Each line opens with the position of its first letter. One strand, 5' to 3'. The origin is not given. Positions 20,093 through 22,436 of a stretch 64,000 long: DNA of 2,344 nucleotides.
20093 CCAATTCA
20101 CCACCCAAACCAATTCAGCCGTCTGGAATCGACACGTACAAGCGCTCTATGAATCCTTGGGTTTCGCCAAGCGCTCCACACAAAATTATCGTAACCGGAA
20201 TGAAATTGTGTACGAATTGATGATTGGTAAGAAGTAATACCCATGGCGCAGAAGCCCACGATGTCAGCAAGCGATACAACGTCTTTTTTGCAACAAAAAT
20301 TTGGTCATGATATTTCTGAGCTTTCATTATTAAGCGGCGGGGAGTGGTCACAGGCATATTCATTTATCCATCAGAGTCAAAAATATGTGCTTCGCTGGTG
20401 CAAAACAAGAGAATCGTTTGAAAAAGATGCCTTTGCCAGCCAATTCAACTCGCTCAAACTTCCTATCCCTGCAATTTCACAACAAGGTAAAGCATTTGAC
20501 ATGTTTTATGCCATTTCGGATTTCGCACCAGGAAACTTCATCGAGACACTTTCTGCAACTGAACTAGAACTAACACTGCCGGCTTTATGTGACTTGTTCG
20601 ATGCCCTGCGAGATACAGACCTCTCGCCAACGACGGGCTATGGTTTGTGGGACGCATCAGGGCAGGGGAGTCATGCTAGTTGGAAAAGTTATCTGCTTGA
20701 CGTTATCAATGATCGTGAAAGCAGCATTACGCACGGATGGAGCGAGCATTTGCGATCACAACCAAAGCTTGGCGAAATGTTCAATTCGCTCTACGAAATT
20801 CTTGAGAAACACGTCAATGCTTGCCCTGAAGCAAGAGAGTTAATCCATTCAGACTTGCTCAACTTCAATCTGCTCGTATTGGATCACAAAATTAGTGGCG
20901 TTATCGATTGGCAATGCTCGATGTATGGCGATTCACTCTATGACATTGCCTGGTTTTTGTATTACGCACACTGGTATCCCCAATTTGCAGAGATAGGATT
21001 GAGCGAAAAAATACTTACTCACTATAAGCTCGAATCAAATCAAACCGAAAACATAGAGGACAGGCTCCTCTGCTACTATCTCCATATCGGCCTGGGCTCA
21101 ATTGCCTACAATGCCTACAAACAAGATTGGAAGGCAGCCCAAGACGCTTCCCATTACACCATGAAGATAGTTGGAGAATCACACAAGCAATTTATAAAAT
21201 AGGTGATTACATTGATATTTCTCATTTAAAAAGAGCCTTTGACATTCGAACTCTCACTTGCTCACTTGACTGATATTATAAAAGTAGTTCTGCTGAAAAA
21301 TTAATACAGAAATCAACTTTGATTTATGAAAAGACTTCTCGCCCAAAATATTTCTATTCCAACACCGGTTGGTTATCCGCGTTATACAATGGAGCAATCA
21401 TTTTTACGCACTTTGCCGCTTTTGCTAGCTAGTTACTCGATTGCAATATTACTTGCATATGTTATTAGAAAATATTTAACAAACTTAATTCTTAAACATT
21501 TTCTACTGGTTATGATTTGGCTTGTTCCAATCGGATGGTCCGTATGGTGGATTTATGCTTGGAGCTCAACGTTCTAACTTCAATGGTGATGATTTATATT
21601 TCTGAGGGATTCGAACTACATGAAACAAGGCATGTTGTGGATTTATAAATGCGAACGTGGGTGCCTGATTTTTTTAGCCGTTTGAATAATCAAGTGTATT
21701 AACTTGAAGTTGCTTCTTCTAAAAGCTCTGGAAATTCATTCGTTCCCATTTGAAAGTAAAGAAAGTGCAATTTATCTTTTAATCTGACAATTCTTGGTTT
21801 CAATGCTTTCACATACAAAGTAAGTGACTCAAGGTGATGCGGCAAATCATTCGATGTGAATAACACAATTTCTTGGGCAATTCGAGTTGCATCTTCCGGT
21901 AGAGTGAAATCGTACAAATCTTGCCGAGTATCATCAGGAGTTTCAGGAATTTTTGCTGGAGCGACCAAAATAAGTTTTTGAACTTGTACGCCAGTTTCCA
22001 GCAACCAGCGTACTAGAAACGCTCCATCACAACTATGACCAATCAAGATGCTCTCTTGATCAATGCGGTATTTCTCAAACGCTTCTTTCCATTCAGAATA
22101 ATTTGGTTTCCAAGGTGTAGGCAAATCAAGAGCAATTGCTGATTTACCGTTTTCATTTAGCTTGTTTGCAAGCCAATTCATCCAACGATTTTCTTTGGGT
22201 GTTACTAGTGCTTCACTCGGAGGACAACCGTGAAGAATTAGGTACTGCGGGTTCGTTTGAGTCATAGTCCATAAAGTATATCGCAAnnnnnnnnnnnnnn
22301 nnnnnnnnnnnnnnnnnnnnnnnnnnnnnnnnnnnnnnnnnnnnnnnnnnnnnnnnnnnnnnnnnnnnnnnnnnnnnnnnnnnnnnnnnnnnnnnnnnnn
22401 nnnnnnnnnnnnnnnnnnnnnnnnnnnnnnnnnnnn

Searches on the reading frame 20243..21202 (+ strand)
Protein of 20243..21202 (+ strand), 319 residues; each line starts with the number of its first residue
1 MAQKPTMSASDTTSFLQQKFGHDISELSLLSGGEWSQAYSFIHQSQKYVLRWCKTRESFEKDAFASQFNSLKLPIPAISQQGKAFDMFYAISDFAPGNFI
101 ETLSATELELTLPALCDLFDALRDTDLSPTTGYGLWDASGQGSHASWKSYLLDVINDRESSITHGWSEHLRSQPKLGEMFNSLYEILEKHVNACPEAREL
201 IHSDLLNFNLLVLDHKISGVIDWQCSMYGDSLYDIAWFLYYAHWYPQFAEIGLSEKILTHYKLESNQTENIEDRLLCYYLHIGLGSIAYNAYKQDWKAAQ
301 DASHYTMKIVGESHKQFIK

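Call 8: search_protein_families(library=pfam, proteins=[window:20243-21202:+], max_evalue=0.01)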
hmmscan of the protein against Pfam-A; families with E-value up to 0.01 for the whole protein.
window:20243-21202:+ (319 aa): 3 families
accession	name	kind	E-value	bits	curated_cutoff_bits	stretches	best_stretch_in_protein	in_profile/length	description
PF01636.29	APH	-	2.2e-16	60.8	23.2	1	28-245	3-214/239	Phosphotransferase enzyme family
PF02958.26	EcKL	-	0.0013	18.6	22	1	144-241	160-263/294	Ecdysteroid kinase-like family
PF01163.29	RIO1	-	0.0034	17.5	22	1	182-227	109-152/187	RIO domain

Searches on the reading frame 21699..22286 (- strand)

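Call 45: search_protein_families(library=pfam, proteins=[window:21699-22286:-], max_evalue=0.01)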
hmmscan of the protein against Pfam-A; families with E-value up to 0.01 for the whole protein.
window:21699-22286:- (195 aa): 2 families
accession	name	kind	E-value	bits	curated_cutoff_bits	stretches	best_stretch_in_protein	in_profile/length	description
PF06821.19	Ser_hydrolase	-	7.6e-11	42.7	22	1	31-187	11-165/172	Serine hydrolase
PF12146.15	Hydrolase_4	-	0.0026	17.5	27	1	75-112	74-111/239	Serine aminopeptidase, S33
